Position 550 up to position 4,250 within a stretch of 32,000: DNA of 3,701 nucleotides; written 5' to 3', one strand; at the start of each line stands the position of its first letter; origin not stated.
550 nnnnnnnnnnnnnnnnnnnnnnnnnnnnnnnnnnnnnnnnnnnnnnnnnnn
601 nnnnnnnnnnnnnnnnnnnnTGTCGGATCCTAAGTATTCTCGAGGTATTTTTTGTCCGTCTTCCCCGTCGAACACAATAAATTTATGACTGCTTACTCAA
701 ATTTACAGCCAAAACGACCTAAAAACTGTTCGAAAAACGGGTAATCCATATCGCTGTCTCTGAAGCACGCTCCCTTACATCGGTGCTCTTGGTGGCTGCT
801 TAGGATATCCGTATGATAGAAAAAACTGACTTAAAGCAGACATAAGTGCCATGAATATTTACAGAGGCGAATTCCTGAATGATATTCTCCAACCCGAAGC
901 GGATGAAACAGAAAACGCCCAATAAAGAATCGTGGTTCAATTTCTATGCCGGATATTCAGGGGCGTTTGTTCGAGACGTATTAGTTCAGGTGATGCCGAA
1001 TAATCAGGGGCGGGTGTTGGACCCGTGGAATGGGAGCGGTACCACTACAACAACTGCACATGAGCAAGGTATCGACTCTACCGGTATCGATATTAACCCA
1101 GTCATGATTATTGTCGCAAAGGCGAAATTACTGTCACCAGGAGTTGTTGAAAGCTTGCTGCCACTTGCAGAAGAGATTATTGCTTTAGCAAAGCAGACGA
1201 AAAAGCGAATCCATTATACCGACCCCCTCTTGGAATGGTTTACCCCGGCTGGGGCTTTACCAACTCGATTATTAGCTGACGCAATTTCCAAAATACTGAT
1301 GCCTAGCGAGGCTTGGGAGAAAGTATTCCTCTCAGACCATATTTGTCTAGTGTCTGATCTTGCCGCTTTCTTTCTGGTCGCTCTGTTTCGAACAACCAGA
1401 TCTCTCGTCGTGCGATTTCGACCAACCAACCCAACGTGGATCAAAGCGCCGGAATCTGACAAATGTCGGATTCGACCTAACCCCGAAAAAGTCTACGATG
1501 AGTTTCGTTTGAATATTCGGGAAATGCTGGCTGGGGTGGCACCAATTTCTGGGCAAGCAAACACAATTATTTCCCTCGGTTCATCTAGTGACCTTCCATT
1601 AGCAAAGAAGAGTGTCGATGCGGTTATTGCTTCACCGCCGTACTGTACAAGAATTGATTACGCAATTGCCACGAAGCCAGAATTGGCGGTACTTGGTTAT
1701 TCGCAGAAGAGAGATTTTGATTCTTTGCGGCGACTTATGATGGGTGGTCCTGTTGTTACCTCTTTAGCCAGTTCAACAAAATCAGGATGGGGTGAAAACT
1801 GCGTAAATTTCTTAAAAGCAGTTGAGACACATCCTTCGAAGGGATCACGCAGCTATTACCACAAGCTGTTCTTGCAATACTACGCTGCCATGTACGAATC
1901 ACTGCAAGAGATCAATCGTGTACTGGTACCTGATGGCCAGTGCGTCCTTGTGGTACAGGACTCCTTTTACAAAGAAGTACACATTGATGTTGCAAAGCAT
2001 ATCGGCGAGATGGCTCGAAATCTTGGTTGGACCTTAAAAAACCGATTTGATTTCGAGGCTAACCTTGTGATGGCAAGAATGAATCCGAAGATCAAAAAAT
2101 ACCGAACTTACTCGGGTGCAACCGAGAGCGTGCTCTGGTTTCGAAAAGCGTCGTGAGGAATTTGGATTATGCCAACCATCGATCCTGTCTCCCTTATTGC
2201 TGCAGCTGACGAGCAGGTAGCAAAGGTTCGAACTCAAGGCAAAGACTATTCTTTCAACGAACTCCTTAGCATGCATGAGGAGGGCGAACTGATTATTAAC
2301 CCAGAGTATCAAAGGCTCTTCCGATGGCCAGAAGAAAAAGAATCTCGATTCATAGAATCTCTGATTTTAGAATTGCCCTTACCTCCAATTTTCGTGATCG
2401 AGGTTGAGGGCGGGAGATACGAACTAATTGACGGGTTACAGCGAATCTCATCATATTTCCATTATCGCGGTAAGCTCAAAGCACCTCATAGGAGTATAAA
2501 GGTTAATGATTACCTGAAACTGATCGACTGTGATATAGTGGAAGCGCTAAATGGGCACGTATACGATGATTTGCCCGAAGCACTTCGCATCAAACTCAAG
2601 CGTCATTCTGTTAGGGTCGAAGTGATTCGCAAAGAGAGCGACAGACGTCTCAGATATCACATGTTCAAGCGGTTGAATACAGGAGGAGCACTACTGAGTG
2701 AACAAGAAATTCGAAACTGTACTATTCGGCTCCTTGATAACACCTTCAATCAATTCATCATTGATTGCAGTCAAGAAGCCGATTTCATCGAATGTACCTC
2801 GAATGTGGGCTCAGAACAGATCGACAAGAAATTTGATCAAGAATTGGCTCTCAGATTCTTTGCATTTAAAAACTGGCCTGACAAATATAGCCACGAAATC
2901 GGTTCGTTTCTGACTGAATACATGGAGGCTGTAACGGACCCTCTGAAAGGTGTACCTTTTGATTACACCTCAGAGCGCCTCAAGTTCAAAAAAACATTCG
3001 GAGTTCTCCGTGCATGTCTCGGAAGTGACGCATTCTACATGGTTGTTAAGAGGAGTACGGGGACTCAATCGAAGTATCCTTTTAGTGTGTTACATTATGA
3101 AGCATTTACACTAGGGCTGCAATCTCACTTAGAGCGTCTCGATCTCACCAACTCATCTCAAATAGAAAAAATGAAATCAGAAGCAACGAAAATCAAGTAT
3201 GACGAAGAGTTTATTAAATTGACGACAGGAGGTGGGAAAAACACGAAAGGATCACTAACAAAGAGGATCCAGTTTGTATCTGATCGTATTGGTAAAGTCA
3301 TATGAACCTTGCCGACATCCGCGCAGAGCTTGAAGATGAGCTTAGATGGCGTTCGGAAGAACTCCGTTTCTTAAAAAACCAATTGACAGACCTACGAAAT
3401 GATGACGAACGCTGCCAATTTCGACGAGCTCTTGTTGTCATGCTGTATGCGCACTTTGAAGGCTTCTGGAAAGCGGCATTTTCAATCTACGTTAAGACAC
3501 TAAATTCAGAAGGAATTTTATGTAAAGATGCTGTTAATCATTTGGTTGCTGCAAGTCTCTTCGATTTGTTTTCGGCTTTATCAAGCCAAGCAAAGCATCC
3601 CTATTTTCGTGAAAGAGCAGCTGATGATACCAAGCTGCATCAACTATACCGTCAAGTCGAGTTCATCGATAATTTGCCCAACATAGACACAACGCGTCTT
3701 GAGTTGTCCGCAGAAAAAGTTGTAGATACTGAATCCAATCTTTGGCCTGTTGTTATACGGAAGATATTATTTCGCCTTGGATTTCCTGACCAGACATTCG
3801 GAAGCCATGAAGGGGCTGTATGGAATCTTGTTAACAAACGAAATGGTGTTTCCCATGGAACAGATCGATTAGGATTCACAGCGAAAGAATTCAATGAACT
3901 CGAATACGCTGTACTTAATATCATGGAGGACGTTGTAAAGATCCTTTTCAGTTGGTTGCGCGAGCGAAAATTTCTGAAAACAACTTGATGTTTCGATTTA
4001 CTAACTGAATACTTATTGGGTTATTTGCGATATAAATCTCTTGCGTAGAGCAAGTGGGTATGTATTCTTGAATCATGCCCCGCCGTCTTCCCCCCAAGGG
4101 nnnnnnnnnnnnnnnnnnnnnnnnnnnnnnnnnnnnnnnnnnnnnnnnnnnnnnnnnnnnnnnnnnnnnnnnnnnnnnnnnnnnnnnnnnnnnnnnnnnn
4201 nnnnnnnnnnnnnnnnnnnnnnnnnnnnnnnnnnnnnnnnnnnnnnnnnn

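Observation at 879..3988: Tight methyltransferase - DUF262 - HEPN operon: candidate undescribed restriction-like defence system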

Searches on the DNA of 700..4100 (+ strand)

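Call 16: search_dna_similar(query=window:700-4100:+, collection=plasmids, mode=near)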
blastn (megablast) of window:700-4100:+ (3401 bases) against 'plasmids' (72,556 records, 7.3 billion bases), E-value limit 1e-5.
No match.
